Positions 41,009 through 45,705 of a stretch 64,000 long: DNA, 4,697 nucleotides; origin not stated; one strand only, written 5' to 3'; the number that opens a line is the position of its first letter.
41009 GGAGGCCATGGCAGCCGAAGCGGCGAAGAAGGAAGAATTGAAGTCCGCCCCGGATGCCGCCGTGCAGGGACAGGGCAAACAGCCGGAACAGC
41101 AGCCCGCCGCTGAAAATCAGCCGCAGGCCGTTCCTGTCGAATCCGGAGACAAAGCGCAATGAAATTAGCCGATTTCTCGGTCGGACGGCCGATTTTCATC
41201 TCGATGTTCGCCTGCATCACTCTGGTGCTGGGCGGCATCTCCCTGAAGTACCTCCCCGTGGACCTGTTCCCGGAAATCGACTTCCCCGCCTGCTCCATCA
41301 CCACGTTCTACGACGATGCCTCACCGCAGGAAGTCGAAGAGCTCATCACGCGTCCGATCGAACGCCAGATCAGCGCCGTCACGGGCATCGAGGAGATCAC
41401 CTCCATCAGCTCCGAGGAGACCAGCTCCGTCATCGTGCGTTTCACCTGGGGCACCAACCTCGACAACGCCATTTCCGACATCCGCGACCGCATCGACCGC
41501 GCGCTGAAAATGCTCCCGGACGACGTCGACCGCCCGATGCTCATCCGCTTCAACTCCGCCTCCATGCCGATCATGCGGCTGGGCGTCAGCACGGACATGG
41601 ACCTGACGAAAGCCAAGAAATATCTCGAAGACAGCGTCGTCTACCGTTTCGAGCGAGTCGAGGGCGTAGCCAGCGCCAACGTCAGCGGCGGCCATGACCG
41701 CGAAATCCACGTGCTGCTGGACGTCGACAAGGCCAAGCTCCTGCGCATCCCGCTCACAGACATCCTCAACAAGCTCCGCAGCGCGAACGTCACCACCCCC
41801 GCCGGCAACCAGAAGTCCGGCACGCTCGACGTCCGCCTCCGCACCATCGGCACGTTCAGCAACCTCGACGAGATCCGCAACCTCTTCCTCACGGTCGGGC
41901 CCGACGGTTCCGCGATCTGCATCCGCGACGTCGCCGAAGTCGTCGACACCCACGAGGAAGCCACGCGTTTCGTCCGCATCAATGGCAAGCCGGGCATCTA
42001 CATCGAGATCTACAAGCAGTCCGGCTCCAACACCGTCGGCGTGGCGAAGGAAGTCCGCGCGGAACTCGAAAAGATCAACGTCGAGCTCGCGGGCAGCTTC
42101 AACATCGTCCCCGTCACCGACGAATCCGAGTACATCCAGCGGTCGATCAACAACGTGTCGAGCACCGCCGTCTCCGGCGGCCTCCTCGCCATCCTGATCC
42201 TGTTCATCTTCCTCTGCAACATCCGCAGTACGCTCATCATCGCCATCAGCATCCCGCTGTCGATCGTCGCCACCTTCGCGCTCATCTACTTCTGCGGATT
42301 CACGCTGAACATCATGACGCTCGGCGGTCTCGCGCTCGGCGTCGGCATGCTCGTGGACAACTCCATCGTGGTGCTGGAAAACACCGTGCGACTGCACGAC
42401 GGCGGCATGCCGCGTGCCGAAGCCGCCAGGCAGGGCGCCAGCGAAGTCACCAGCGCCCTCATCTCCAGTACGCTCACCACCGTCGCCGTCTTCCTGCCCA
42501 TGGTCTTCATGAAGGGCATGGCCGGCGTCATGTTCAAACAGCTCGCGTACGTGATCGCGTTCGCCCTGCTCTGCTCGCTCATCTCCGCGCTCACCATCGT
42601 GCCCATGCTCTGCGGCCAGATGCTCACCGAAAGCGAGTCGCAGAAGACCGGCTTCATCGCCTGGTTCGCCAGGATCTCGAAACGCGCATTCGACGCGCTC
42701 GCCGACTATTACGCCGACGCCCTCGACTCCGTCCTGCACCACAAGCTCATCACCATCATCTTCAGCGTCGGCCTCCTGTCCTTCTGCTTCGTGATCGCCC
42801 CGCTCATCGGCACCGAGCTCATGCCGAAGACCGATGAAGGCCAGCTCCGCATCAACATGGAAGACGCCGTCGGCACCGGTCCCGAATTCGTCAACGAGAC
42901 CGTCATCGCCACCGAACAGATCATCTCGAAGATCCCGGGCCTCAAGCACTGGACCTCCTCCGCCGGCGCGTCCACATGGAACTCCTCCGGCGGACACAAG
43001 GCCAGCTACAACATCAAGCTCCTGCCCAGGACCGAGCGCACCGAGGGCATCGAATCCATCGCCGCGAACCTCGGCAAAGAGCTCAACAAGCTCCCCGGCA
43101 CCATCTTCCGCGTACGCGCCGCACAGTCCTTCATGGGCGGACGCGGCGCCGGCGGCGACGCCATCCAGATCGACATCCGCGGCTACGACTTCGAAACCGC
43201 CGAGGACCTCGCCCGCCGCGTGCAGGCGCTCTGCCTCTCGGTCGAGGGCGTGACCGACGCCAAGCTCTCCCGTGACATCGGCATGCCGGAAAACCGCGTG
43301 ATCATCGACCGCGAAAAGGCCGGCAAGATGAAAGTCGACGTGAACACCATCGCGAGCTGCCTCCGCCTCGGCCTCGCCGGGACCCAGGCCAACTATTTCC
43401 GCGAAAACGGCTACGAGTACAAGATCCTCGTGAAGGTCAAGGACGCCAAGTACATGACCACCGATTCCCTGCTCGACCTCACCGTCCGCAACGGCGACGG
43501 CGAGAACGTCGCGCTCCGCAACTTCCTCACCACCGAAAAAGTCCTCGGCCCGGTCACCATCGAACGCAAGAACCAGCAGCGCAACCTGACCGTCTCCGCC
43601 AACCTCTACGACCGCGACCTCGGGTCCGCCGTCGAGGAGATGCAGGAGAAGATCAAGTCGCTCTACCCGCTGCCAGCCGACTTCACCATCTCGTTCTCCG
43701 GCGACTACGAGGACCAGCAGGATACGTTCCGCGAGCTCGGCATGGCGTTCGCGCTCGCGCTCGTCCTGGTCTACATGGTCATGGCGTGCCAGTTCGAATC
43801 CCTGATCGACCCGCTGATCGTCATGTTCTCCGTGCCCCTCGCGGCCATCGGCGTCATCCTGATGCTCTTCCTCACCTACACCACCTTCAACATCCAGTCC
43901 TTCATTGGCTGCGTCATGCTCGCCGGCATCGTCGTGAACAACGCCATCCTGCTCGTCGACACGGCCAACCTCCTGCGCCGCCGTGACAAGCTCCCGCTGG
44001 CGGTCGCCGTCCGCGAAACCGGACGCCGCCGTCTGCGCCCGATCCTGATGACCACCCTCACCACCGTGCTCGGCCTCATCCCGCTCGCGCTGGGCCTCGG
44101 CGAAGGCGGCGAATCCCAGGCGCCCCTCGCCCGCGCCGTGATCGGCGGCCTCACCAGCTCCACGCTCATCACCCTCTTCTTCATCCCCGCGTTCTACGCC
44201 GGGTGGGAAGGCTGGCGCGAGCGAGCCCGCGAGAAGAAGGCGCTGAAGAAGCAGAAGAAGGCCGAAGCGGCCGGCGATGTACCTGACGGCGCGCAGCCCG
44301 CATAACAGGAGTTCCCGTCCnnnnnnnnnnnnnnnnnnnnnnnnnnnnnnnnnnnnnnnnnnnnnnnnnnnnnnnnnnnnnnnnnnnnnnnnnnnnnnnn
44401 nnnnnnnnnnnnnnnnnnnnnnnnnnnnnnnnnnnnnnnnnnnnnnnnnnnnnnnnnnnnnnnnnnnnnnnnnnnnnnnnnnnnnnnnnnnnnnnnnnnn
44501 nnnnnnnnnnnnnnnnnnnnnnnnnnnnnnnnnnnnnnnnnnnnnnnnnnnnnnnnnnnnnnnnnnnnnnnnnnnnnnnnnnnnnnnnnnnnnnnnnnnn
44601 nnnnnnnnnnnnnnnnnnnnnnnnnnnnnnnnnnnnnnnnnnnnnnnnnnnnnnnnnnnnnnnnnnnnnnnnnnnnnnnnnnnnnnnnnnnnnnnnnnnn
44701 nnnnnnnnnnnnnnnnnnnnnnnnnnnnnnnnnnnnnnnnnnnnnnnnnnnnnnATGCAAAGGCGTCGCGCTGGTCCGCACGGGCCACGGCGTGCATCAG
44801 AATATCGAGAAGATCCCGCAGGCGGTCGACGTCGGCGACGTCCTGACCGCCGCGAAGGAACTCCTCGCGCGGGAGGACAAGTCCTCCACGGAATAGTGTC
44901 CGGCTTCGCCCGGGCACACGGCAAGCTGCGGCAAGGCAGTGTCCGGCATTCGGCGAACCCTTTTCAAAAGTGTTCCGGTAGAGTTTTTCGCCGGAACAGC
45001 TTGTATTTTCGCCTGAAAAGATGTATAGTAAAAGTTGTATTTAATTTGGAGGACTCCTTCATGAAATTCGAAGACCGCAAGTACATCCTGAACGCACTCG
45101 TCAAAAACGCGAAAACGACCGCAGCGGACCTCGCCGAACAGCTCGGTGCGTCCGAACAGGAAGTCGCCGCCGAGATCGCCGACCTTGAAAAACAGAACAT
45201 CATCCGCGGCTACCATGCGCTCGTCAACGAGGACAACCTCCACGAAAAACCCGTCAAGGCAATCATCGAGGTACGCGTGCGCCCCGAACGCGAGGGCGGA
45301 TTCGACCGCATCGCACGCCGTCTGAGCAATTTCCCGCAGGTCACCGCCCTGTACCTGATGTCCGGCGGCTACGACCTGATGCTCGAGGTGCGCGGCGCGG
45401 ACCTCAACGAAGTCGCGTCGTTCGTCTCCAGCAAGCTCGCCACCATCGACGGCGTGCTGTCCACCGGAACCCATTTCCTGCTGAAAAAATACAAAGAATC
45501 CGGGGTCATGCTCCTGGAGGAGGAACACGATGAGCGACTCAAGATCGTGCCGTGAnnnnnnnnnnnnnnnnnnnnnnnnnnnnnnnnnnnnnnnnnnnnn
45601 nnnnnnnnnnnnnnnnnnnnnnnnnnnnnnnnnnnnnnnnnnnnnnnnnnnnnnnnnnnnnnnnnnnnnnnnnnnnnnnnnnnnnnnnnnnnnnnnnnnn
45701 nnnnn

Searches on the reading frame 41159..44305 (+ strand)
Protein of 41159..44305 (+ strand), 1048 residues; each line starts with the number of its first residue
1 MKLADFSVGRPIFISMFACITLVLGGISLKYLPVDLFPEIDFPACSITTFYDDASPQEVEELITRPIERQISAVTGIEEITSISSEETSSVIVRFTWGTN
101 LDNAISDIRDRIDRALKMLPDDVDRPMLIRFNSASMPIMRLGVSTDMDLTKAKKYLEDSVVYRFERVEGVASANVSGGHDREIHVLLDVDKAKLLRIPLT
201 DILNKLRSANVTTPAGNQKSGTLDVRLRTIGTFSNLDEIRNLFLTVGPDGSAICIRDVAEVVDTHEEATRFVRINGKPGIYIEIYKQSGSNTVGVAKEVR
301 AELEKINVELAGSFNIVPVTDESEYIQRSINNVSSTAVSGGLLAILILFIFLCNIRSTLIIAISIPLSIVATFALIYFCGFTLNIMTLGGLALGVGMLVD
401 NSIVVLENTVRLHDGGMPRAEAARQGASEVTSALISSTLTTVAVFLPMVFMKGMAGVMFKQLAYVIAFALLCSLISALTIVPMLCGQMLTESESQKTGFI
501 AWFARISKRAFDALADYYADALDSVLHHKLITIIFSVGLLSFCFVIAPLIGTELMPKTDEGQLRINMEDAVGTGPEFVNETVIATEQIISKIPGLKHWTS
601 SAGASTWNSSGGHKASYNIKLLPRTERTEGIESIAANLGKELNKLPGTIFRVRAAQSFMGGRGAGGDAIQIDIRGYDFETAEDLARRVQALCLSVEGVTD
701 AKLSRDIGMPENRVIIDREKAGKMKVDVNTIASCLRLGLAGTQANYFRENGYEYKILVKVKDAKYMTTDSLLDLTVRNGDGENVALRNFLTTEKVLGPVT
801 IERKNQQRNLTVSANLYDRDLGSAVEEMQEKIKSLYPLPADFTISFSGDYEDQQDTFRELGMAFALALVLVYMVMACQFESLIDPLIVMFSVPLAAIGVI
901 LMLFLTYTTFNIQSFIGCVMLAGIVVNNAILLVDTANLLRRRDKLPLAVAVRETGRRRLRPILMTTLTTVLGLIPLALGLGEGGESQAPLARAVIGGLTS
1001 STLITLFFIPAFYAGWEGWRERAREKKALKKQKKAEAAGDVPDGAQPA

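Call 78: search_protein_families(library=pfam, proteins=[window:41159-44305:+], max_evalue=0.00001)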
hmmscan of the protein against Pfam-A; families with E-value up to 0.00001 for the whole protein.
window:41159-44305:+ (1048 aa): 2 families
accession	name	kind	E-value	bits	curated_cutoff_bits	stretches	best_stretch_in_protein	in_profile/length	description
PF00873.25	ACR_tran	-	2.3e-264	880.2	28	1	4-1014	2-1018/1021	AcrB/AcrD/AcrF family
PF03176.21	MMPL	-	8.1e-11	41.9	20.5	1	295-486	113-300/333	MMPL family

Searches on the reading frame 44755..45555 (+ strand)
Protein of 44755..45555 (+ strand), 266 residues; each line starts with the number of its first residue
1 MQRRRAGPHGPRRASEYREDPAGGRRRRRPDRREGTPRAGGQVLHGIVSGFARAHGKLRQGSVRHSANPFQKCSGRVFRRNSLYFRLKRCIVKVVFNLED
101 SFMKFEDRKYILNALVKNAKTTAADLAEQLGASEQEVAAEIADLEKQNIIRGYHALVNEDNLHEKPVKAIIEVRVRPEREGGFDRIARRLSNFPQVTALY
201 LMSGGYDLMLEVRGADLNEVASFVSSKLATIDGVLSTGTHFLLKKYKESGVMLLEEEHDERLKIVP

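Call 79: search_protein_families(library=pfam, proteins=[window:44755-45555:+], max_evalue=0.00001)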
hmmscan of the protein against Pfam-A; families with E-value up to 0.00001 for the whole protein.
window:44755-45555:+ (266 aa): 3 families
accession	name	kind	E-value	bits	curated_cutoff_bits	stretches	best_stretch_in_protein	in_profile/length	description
PF01037.27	AsnC_trans_reg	-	4e-18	65.5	25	1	171-244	1-72/73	Lrp/AsnC ligand binding domain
PF13412.12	HTH_24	-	2.2e-06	27.6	21.9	1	111-151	8-48/48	Winged helix-turn-helix DNA-binding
PF13404.12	HTH_AsnC-type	-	4.1e-06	27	27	1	111-145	8-42/42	AsnC-type helix-turn-helix domain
